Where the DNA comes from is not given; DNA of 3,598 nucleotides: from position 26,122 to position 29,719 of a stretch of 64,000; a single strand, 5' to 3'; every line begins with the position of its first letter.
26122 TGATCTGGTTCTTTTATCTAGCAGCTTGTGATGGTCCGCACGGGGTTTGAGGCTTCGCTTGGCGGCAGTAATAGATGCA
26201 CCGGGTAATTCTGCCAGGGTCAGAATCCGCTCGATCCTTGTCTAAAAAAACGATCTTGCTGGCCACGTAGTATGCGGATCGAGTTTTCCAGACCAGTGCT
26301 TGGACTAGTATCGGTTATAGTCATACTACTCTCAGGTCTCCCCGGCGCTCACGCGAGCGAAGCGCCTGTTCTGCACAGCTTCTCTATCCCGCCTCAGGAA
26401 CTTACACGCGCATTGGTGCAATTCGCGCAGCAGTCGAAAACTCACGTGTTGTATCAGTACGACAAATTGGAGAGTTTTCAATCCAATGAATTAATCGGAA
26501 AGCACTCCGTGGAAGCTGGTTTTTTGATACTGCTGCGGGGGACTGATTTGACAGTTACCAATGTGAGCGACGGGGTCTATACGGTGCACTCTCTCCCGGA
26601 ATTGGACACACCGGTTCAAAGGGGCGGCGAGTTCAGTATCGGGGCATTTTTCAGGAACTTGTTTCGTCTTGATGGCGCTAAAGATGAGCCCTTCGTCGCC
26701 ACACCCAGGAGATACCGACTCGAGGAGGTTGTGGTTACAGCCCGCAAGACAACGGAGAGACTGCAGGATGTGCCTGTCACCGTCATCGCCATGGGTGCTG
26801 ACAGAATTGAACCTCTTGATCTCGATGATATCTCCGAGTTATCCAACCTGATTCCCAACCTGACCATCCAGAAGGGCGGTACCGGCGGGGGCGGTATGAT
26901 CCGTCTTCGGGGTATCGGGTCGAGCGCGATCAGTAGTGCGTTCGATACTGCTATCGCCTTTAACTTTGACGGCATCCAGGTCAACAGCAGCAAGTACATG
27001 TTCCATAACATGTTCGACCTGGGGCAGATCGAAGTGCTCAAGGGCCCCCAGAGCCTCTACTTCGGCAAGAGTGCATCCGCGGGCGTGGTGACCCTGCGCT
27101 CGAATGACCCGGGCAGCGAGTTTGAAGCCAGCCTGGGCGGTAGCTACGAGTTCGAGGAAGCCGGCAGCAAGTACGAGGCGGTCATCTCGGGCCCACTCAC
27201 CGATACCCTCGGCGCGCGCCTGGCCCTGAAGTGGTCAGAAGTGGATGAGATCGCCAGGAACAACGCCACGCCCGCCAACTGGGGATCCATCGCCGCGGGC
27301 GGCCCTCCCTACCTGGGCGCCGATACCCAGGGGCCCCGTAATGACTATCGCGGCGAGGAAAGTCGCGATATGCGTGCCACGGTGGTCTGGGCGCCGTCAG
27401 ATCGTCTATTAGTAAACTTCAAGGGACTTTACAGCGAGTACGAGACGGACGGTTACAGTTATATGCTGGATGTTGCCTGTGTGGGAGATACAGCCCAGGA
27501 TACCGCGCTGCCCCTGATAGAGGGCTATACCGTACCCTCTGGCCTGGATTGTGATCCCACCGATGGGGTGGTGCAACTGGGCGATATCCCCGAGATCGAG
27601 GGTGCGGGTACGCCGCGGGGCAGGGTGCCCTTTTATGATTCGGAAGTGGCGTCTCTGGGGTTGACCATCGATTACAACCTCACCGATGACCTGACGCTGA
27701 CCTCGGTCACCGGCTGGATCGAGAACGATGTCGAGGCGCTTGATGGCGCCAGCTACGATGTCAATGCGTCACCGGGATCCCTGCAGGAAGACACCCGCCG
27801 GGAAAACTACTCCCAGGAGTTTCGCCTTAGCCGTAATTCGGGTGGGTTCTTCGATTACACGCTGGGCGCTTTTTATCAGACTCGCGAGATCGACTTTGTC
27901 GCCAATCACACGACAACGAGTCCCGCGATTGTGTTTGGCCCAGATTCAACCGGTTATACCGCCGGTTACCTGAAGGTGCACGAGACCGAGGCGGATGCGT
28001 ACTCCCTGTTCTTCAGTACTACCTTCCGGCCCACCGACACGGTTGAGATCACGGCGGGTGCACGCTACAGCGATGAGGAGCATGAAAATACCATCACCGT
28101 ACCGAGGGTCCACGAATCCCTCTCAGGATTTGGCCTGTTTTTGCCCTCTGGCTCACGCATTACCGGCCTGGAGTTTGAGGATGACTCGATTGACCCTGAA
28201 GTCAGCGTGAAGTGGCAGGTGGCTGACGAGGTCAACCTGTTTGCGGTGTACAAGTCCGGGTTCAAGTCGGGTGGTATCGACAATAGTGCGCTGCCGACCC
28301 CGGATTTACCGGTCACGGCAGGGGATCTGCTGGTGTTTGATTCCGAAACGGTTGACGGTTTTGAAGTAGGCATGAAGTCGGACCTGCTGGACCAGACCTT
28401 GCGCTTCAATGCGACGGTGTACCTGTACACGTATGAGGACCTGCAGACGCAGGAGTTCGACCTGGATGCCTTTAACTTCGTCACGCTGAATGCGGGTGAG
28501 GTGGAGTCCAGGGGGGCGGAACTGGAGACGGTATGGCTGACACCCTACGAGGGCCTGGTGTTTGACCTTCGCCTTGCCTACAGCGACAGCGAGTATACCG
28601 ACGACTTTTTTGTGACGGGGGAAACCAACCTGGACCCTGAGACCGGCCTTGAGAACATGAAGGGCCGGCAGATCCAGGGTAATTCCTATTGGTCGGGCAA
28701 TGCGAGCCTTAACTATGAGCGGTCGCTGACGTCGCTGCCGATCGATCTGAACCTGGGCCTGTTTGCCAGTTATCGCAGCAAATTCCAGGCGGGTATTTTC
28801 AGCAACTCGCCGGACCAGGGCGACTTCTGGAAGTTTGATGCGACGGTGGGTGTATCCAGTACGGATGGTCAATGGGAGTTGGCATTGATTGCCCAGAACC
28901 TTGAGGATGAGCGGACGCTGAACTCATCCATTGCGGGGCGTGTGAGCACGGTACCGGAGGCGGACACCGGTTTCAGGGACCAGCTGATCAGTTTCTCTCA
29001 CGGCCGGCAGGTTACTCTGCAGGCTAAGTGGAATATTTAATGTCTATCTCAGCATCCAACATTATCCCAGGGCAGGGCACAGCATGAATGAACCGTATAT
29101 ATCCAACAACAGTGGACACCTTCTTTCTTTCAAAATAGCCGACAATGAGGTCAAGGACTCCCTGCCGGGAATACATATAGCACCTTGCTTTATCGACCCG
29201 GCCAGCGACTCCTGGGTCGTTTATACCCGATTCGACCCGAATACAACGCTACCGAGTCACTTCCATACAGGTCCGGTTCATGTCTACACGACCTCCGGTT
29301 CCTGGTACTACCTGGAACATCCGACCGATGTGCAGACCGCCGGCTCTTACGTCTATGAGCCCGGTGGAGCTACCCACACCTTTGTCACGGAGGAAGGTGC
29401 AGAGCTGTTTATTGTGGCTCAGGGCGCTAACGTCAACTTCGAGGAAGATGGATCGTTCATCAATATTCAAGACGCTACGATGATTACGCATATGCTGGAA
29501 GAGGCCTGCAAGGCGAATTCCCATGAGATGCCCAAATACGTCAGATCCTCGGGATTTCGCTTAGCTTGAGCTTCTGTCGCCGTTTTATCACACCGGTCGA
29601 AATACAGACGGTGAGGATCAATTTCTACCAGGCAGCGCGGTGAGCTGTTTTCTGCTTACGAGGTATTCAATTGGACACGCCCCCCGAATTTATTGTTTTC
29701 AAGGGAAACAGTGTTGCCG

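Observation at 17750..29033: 2,066-nt apparently perfect direct repeat makes a plain TonB-dependent transporter and a sigma-coupled TonB-dependent transducer identical from mid-plug to the penultimate codon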

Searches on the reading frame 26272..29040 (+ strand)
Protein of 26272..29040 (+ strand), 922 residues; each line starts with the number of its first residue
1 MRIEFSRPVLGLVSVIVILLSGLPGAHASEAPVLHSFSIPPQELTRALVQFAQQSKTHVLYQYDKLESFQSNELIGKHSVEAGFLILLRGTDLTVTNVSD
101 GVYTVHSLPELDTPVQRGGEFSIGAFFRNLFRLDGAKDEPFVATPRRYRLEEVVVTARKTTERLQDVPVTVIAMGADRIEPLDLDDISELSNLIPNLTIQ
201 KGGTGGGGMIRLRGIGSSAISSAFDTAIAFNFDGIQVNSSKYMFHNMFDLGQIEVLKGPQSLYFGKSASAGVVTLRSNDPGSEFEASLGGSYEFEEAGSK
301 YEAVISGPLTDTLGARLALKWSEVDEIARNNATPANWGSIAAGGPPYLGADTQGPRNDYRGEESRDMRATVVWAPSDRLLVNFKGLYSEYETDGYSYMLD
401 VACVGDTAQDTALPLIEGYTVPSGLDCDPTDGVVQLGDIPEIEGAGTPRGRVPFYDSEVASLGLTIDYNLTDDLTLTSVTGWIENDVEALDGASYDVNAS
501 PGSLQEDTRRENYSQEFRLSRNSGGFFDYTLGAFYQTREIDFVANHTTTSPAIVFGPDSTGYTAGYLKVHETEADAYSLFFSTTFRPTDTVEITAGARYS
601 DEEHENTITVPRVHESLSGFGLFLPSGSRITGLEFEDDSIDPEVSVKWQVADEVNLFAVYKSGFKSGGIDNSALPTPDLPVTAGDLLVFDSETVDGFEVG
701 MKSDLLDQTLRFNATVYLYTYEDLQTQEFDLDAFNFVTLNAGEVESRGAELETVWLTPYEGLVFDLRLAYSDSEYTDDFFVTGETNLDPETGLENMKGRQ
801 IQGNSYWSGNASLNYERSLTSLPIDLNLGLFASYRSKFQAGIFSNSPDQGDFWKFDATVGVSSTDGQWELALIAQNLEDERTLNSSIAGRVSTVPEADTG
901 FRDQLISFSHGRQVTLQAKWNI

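Call 5: search_protein_families(library=pfam, proteins=[window:26272-29040:+])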
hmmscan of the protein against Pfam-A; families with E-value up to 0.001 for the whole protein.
window:26272-29040:+ (922 aa): 2 families
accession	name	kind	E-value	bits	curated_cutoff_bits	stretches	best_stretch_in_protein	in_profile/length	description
PF00593.30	TonB_dep_Rec_b-barrel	-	4.3e-29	103.1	27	1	452-877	55-436/436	TonB dependent receptor-like, beta-barrel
PF07715.20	Plug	-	3.1e-14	53.8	23.9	1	164-272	2-107/107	TonB-dependent Receptor Plug Domain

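Call 9: find_encoding_contigs(protein=window:26272-29040:+, flank=10000, max_places=10)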
Protein window:26272-29040:+ (922 aa): no gene with exactly this product is on record in the collection.

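Call 11: find_homologous_proteins(query=window:26272-29040:+, max_evalue=1e-30)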
Query window:26272-29040:+ (922 aa): 1296 proteins with E <= 1e-30 among 8000 candidates; the best 120 are listed.
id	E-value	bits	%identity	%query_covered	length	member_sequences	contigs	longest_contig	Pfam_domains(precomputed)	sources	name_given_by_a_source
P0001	0.0e+0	1708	97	85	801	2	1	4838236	PF07715.21,PF00593.31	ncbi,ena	-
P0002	1.5e-284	965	57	84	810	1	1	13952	PF07715.21,PF00593.31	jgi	jgi:iron complex outermembrane recepter protein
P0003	2.2e-263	895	53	89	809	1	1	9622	PF07715.21,PF11854.15,PF00593.31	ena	-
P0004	1.9e-258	878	54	84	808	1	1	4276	PF07715.21,PF00593.31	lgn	-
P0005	2.2e-254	865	53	84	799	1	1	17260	PF07715.21,PF00593.31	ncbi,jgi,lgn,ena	-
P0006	1.4e-216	740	47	84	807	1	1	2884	PF07715.21,PF00593.31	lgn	-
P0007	7.9e-189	648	43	84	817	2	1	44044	PF07715.21,PF00593.31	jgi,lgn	-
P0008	1.5e-185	637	44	84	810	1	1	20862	PF07715.21,PF00593.31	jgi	-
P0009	2.5e-180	620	45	83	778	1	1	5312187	PF07715.21,PF00593.31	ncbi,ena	-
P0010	5.2e-179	615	44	83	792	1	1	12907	PF07715.21,PF00593.31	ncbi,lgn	-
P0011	1.1e-174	601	42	84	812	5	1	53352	PF07715.21,PF00593.31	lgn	-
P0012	1.4e-167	578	42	84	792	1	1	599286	PF07715.21,PF00593.31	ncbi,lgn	-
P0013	2.1e-164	567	44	85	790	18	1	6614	PF07715.21,PF00593.31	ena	-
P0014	3.6e-162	560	42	84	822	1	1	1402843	PF07715.21,PF00593.31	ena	-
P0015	3.0e-161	557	41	83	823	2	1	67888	PF07715.21,PF00593.31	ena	-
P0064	7.6e-143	496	35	99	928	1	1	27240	PF07715.21,PF00593.31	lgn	-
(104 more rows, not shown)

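Call 12: find_encoding_contigs(protein=P0001, flank=10000, max_places=6)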
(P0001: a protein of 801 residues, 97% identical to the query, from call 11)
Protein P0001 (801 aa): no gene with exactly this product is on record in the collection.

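Call 13: list_cluster_members(proteins=[P0001])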
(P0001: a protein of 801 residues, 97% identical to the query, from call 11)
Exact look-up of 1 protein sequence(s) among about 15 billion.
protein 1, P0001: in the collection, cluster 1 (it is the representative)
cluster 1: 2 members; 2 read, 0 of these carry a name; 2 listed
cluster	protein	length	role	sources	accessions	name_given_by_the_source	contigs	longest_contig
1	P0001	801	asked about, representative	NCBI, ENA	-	-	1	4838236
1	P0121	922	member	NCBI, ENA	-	-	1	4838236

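Call 15: find_encoding_contigs(protein=P0002, flank=10000, max_places=3)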
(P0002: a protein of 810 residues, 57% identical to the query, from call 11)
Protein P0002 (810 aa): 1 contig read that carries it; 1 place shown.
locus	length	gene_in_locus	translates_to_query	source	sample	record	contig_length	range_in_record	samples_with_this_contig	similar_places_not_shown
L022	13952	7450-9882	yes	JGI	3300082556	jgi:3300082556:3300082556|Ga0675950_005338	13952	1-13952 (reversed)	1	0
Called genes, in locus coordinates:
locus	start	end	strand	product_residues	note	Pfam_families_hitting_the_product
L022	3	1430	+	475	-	?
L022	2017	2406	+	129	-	PF07511:DUF1525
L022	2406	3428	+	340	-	PF06834:TraU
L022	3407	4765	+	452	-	-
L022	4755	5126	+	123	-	-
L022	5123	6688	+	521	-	PF07916:TraG_N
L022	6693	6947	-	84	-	-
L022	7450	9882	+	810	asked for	PF07715:Plug, PF00593:TonB_dep_Rec_b-barrel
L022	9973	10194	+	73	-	PF00106:adh_short, PF13561:adh_short_C2 (weak)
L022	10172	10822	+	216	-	PF00106:adh_short, PF13561:adh_short_C2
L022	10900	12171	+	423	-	PF13469:Sulfotransfer_3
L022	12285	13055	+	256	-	PF00106:adh_short, PF08659:KR, PF13561:adh_short_C2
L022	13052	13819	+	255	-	PF00106:adh_short, PF23441:SDR (weak), PF08659:KR, PF13561:adh_short_C2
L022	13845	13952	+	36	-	?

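Call 16: find_encoding_contigs(protein=P0005, flank=10000, max_places=3)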
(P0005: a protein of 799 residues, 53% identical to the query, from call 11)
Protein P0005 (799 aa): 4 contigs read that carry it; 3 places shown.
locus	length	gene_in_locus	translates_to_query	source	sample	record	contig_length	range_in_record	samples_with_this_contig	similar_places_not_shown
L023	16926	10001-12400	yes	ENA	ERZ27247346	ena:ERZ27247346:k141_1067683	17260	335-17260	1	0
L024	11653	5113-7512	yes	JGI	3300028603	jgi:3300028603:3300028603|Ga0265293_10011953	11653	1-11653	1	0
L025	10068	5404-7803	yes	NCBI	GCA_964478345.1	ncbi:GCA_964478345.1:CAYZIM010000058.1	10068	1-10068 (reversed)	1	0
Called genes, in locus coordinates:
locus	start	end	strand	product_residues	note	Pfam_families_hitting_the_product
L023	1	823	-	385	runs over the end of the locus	?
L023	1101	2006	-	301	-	PF02729:OTCace_N, PF00185:OTCace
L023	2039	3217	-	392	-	PF00202:Aminotran_3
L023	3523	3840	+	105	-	PF00462:Glutaredoxin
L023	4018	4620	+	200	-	PF00578:AhpC-TSA, PF08534:Redoxin, PF10417:1-cysPrx_C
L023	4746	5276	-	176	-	PF00719:Pyrophosphatase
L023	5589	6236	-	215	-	PF00440:TetR_N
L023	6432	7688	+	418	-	PF01636:APH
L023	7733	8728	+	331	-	PF23212:DUF7064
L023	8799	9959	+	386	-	PF23213: (weak)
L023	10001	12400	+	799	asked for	PF07715:Plug, PF00593:TonB_dep_Rec_b-barrel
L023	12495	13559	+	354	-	PF01636:APH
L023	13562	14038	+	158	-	-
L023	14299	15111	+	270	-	PF00106:adh_short, PF08659:KR, PF13561:adh_short_C2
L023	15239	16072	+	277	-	-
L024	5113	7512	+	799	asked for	PF07715:Plug, PF00593:TonB_dep_Rec_b-barrel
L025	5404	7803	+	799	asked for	PF07715:Plug, PF00593:TonB_dep_Rec_b-barrel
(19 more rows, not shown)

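Call 17: find_encoding_contigs(protein=P0003, flank=10000, max_places=3)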
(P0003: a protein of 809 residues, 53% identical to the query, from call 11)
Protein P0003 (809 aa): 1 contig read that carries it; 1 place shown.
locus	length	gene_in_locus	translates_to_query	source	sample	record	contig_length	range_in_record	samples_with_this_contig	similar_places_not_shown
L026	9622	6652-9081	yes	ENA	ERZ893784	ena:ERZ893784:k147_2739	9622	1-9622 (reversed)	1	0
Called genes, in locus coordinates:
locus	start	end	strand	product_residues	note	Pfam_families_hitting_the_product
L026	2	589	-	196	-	?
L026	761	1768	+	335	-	PF12625:Arabinose_bd, PF12833:HTH_18, PF00165:HTH_AraC (weak)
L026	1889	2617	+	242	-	-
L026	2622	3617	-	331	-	PF12625:Arabinose_bd, PF00165:HTH_AraC (faint), PF12833:HTH_18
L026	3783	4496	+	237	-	-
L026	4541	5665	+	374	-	PF19328:DAP_DH_C (weak)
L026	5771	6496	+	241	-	PF23213:, PF23212:DUF7064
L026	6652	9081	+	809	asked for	PF07715:Plug, PF11854:MtrB_PioB (faint), PF00593:TonB_dep_Rec_b-barrel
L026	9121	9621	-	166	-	?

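Call 20: search_protein_families(library=ncbifam, proteins=[window:26272-29040:+], max_evalue=0.00001)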
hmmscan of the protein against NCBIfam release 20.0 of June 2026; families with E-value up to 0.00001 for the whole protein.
window:26272-29040:+ (922 aa): 12 families
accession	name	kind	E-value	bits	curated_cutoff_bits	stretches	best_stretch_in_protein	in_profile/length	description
TIGR01783.1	TonB-siderophor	subfamily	3.1e-29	102.1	223.5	2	166-320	1-151/649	TonB-dependent siderophore receptor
TIGR01785.1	TonB-hemin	subfamily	5.1e-22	78.1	316.85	1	150-755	1-545/677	TonB-dependent heme/hemoglobin receptor family protein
TIGR01786.1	TonB-hemlactrns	subfamily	2.8e-13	49.1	323.75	1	152-756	2-564/719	TonB-dependent hemoglobin/transferrin/lactoferrin family receptor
NF007465.0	PRK10044.1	equivalog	9.5e-10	37.3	803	0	155-283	67-192/726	ferrichrome porin FhuA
NF053590.1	TonB_dep_TOL0244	equivalog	1.7e-09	36.9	645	0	688-756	411-478/604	TOL_0244 family TonB-dependent receptor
TIGR04056.1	OMP_RagA_SusC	subfamily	1.5e-08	33.5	368.25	0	149-275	77-201/981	SusC/RagA family TonB-linked outer membrane protein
NF041676.1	FecA_OM_dicitr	equivalog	6.8e-08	30.9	1100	1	27-126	22-120/773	TonB-dependent Fe(3+) dicitrate receptor FecA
NF047944.1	FoxamRcptFoxA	equivalog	4.8e-07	28.4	1300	0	212-320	100-202/697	ferrioxamine B receptor FoxA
NF050067.1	TonBEntbctnRecCfrA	equivalog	5.2e-07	28.3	1200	0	146-320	22-206/698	TonB-dependent ferric enterobactin receptor CfrA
NF007349.0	PRK09840.1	equivalog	3.8e-06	25.2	686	0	222-338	121-234/760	catecholate siderophore receptor Fiu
NF010048.1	PRK13524.1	subfamily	4e-06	25.6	493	0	251-388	149-283/744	FepA family TonB-dependent siderophore receptor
NF007478.2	PRK10064.1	equivalog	4.8e-06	25.1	745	0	151-313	31-198/663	catecholate siderophore receptor CirA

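Call 43: find_encoding_contigs(protein=P0064, flank=10000, max_places=3)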
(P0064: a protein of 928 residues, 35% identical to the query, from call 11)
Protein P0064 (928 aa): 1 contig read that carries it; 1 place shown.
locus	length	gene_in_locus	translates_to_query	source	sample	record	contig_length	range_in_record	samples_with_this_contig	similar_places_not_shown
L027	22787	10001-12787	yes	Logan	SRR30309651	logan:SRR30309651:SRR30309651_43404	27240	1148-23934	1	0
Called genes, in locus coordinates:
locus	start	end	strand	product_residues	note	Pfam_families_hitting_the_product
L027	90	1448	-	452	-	PF03972:MmgE_PrpD_N, PF19305:MmgE_PrpD_C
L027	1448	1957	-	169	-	PF13577:SnoaL_4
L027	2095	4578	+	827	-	PF07715:Plug, PF00593:TonB_dep_Rec_b-barrel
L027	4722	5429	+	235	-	PF01073:3Beta_HSD (faint), PF01370:Epimerase, PF03807:F420_oxidored (weak), PF05368:NmrA, PF13460:NAD_binding_10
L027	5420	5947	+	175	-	PF13577:SnoaL_4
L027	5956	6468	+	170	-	PF13577:SnoaL_4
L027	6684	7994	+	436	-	PF07690:MFS_1, PF03137:OATP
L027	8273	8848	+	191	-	PF04542:Sigma70_r2, PF08281:Sigma70_r4_2, PF00196:GerE (faint)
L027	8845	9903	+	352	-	PF16220:DUF4880 (weak), PF04773:FecR, PF16344:FecR_C (weak)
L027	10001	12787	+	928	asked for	PF07715:Plug, PF00593:TonB_dep_Rec_b-barrel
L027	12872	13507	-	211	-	PF00440:TetR_N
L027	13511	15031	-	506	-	PF00501:AMP-binding, PF13193:AMP-binding_C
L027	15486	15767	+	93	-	PF13561:adh_short_C2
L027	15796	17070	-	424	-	PF00083:Sugar_tr (faint), PF07690:MFS_1, PF12832:MFS_1_like, PF07690:MFS_1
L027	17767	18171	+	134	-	PF12680:SnoaL_2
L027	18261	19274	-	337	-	PF16884:ADH_N_2, PF00107:ADH_zinc_N, PF13602:ADH_zinc_N_2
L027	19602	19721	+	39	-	PF13561:adh_short_C2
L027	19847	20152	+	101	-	-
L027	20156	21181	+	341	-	PF16884:ADH_N_2, PF00107:ADH_zinc_N, PF13602:ADH_zinc_N_2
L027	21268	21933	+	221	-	PF00440:TetR_N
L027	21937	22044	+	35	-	-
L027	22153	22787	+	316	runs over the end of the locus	PF02771:Acyl-CoA_dh_N (weak), PF02770:Acyl-CoA_dh_M, PF00441:Acyl-CoA_dh_1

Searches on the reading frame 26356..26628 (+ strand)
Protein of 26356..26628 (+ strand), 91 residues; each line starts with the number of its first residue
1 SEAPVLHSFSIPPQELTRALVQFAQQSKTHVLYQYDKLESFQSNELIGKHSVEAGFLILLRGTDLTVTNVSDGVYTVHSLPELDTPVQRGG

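Call 42: search_solved_structures(query=A1, max_evalue=0.01, show_alignments=1)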
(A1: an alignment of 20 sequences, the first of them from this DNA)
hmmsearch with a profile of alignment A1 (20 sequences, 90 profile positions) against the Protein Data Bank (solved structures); distinct sequences matched with E-value up to 0.01: 16.
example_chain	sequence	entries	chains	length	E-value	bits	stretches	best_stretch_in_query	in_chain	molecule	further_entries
5odw_A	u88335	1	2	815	2.8e-21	78.1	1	3-87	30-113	Ferripyoverdine receptor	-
2a02_A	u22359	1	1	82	9.8e-20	73.2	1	18-87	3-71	Ferric-pseudobactin 358 receptor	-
2iah_A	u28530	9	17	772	1.4e-18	69.4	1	18-87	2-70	Ferripyoverdine receptor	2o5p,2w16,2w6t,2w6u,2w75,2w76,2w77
6ovk_B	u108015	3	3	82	7.5e-18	67.1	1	17-88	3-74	Ferric-pseudobactin BN7/BN8 receptor | PupB N-terminal Signaling Domain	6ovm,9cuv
2m5j_A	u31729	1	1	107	1.1e-16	63.4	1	13-89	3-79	HasR protein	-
8b43_A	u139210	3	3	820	4.5e-16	61.4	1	7-89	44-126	Metal-pseudopaline receptor CntO | Ferrioxamine receptor FoxA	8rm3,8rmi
8s34_B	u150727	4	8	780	1.4e-15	59.8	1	7-89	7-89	Ferric-mycobactin receptor, FemA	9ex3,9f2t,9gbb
6z8a_A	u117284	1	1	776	2.1e-15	59.3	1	10-89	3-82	Ferrioxamine receptor FoxA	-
5c58_A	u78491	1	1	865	2.2e-15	59.2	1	10-89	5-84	HasR protein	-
3csl_A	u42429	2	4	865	2.2e-15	59.2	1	10-89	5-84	HasR protein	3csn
3ddr_A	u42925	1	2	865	2.2e-15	59.2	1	10-89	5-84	HasR protein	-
1zzv_A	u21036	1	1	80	6e-14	54.6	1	21-87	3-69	Iron(III) dicitrate transport protein fecA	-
6i97_A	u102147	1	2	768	7.1e-14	54.4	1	17-89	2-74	Metal-pseudopaline receptor CntO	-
2d1u_A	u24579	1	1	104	1.3e-13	53.6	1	21-87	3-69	Iron(III) dicitrate transport protein fecA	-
1pnz_A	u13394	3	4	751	5.1e-13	51.6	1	14-86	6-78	Iron(III) dicitrate transport protein fecA precursor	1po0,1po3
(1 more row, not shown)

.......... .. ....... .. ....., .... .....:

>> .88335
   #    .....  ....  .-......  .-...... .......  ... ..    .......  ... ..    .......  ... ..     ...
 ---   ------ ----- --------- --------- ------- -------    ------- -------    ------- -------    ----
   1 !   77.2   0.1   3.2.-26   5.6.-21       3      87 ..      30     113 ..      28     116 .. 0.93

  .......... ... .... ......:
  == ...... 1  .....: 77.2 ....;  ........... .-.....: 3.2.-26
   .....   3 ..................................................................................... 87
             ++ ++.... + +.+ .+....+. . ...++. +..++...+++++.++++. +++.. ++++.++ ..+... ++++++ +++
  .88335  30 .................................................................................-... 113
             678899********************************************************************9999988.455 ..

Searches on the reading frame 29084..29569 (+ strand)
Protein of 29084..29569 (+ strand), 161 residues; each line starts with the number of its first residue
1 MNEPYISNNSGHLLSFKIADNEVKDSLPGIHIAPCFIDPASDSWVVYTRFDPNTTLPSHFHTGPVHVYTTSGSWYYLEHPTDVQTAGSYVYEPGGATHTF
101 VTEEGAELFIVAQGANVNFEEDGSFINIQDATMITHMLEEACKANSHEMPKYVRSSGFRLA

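Call 5: search_protein_families(library=pfam, proteins=[window:29084-29569:+])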
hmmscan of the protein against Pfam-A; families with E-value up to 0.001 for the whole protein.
window:29084-29569:+ (161 aa): 1 family
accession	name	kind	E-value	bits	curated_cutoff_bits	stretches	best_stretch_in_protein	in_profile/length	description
PF12973.13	Cupin_7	-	4.6e-16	59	27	1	18-114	8-102/105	ChrR Cupin-like domain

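Call 20: search_protein_families(library=ncbifam, proteins=[window:29084-29569:+], max_evalue=0.00001)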
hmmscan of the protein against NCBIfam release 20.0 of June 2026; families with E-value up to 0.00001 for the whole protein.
window:29084-29569:+ (161 aa): 0 families
